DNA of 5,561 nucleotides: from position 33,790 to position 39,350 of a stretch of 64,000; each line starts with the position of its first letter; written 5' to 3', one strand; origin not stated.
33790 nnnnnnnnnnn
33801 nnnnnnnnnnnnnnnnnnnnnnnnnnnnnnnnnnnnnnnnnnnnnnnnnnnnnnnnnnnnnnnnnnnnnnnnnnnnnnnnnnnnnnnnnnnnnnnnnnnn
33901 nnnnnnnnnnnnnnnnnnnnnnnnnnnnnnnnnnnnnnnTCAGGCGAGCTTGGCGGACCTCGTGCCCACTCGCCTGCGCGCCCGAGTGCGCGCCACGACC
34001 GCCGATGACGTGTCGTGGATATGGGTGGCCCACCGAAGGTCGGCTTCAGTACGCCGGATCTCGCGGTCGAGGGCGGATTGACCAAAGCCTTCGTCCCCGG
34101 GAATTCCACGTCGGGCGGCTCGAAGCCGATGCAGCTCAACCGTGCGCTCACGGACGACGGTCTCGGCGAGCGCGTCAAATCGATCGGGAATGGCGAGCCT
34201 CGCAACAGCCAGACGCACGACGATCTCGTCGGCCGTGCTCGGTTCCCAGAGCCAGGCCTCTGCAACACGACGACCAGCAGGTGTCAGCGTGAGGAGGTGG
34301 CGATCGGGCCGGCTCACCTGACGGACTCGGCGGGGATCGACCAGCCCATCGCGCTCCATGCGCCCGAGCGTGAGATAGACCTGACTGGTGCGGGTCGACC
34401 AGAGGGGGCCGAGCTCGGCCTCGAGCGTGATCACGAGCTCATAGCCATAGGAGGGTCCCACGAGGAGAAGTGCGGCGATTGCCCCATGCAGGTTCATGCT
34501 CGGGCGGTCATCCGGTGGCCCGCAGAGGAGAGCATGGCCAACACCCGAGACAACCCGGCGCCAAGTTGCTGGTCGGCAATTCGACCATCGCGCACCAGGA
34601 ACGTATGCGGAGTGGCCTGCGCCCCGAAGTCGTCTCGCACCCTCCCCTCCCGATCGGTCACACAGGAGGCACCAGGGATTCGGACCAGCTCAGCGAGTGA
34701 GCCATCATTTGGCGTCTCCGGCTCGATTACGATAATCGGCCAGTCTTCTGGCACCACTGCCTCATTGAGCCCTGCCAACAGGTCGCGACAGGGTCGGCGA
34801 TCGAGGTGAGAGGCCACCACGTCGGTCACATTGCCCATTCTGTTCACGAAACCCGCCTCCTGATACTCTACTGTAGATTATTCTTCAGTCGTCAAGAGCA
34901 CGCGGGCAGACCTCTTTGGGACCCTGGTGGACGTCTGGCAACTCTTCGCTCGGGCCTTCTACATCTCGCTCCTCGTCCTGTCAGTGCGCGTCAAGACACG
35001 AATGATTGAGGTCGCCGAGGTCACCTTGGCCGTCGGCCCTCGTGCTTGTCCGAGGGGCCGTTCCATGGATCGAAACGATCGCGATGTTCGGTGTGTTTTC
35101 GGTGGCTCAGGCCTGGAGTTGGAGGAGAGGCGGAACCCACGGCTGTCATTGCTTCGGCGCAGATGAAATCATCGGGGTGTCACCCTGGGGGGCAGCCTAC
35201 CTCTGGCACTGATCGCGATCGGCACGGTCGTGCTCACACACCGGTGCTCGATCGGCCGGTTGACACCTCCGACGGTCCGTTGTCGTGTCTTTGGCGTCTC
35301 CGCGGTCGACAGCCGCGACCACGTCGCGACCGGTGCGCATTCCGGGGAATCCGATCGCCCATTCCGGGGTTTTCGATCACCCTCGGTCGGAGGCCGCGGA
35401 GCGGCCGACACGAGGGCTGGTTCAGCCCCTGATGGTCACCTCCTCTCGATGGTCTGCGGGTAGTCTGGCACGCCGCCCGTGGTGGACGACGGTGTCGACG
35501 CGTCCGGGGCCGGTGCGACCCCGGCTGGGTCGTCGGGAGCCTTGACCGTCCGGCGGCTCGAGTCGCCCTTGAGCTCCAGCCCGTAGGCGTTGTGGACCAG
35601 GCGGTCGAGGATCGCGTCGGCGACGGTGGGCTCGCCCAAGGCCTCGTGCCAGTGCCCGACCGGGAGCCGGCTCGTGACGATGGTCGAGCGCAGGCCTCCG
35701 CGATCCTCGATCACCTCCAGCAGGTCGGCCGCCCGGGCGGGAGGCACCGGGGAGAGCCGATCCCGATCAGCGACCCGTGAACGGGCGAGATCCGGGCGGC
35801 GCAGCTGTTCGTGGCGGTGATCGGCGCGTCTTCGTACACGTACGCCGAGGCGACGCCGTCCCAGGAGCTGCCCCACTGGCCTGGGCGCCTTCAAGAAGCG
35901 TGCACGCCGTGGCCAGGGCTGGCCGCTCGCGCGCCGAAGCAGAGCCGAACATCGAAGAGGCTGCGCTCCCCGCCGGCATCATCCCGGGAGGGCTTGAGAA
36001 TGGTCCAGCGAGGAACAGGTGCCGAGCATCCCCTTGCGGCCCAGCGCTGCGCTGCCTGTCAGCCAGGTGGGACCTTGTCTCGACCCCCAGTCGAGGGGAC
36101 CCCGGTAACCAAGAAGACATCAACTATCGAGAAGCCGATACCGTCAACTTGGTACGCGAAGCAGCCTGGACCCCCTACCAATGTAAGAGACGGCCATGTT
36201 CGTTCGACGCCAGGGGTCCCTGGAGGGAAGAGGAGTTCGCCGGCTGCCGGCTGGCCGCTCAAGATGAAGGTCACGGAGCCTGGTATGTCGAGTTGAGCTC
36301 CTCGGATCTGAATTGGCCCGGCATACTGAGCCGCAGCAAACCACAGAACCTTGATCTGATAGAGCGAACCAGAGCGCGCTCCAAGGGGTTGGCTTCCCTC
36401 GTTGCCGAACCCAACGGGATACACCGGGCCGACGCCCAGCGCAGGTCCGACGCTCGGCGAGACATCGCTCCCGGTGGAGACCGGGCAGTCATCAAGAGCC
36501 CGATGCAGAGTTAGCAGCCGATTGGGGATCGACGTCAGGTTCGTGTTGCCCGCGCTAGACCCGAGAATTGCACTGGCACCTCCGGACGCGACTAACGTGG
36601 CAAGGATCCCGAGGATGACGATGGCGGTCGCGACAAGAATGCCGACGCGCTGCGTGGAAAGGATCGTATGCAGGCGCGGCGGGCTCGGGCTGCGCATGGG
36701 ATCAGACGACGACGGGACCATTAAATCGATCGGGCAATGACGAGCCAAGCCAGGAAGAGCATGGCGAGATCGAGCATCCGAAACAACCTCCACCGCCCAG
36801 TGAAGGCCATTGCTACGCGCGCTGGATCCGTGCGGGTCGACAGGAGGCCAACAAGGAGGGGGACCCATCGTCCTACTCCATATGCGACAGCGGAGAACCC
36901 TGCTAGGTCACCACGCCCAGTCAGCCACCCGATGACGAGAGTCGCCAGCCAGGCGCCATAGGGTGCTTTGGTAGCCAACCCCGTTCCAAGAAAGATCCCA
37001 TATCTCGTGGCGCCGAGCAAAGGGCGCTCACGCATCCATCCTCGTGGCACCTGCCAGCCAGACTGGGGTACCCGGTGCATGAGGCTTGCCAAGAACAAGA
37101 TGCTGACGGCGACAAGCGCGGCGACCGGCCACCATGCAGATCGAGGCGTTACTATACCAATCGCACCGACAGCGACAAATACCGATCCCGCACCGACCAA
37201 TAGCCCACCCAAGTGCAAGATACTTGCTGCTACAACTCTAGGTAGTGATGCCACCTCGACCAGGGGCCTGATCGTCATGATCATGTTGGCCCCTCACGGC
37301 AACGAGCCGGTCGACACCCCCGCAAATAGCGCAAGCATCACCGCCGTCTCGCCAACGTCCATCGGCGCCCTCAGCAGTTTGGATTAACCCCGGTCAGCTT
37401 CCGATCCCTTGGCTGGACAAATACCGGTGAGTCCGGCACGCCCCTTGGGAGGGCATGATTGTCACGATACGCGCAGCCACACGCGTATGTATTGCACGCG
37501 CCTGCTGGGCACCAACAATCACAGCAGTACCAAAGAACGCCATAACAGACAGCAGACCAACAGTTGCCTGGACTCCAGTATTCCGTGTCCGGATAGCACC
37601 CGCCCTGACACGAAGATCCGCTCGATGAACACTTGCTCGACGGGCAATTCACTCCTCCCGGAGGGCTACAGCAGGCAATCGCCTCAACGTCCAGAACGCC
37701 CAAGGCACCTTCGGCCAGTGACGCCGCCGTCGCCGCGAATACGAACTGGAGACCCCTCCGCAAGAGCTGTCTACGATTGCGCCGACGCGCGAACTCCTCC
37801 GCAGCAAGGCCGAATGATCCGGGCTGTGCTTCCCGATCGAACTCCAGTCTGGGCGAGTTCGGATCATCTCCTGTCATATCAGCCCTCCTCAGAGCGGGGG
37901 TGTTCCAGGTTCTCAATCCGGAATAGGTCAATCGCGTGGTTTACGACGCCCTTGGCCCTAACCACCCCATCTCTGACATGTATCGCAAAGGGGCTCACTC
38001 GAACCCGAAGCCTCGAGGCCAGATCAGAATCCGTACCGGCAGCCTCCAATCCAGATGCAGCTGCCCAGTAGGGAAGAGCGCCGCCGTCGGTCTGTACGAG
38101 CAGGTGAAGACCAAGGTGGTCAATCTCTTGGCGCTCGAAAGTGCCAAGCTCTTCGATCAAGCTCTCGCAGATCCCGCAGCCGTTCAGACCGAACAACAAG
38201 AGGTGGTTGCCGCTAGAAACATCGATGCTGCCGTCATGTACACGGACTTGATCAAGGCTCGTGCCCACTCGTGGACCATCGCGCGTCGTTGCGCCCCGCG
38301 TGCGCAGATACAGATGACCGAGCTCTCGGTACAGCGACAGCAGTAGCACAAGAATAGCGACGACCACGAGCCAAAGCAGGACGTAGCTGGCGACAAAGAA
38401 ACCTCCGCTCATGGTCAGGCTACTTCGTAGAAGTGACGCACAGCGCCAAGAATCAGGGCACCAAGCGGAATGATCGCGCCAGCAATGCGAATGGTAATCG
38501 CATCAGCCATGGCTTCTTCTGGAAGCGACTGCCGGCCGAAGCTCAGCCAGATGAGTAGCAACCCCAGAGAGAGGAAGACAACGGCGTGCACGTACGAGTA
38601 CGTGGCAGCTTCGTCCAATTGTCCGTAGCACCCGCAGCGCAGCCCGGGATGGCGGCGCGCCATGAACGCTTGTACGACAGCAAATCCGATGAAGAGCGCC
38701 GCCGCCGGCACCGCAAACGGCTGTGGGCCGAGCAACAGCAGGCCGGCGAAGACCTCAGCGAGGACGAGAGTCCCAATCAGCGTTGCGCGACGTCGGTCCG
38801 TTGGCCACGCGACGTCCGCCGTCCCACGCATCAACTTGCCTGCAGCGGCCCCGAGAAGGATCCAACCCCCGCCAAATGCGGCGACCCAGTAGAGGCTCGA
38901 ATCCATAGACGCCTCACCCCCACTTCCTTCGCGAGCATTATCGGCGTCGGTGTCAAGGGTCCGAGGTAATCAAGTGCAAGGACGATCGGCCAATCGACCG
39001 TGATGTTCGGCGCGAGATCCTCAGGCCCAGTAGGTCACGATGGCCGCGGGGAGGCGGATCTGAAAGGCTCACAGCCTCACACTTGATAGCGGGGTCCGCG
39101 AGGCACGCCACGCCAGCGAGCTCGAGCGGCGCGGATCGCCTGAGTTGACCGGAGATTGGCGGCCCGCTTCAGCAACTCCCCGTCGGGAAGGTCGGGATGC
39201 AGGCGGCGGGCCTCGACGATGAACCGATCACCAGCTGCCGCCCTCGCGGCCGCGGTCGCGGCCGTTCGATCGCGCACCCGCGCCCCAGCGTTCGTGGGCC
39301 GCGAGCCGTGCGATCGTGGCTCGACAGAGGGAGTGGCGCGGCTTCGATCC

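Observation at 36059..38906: Orphan mauE-mauD-'mauA-like' cluster inside a genomic island: a Tat-exported, 16-Cys, Trp-containing small protein with dedicated thiol-disulfide machinery but no MauB/MauG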

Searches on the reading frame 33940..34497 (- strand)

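Call 16: search_protein_families(library=pfam, proteins=[window:33940-34497:-], max_evalue=0.01)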
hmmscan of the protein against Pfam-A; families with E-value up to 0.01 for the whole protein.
window:33940-34497:- (185 aa): 3 families
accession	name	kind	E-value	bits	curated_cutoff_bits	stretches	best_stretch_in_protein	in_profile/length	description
PF03551.20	PadR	-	2.3e-12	47.2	27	1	11-80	5-74/75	Transcriptional regulator PadR-like family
PF14557.12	AphA_like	-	0.00034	20.8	27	1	26-158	35-171/174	Putative AphA-like transcriptional regulator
PF10400.15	Vir_act_alpha_C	-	0.0066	17.6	22.4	0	90-160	3-73/78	Virulence activator alpha C-term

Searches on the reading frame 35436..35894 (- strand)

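Call 16: search_protein_families(library=pfam, proteins=[window:35436-35894:-], max_evalue=0.01)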
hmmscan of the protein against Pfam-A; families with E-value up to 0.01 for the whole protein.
window:35436-35894:- (152 aa): 1 family
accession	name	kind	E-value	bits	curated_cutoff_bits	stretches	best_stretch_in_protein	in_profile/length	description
PF01695.23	IstB_IS21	-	2.6e-18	66.9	24.1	1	47-117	164-234/238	IstB-like ATP binding protein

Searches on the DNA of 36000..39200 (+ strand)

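Call 86: search_rna_families(source=window, start=36000, end=39200, threshold=evalue, max_evalue=10)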
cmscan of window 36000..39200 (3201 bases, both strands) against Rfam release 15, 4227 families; matches with E-value up to 10: 0.
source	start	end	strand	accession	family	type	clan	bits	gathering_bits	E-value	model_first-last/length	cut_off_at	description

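Call 99: search_dna_similar(query=window:36059-38906:+, collection=plasmids, mode=distant, max_rows=10)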
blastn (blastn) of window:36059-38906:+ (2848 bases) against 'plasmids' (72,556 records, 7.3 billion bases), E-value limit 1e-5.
No match.

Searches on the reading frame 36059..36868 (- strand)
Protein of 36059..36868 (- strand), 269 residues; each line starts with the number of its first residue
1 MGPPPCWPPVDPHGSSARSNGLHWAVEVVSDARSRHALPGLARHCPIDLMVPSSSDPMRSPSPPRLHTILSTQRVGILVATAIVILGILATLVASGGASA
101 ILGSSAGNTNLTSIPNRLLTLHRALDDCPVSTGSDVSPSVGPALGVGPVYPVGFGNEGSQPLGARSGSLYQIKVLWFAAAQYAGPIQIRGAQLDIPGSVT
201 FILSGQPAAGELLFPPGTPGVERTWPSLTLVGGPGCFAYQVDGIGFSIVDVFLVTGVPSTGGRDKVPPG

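Call 4: search_protein_families(library=pfam, proteins=[window:36059-36868:-], max_evalue=1)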
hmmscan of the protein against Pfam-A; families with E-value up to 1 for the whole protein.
window:36059-36868:- (269 aa): 1 family
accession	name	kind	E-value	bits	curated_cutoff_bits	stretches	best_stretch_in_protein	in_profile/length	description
PF07843.16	DUF1634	-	0.062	13.9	27.5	1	73-122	5-51/102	Protein of unknown function (DUF1634)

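Call 5: search_protein_families(library=ncbifam, proteins=[window:36059-36868:-], max_evalue=1)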
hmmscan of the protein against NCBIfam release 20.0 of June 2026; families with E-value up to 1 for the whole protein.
window:36059-36868:- (269 aa): 0 families

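Call 102: search_protein_families(library=padloc, proteins=[window:36059-36721:-], max_evalue=0.01)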
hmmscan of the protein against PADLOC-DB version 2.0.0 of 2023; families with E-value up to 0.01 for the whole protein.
window:36059-36721:- (220 aa): 0 families
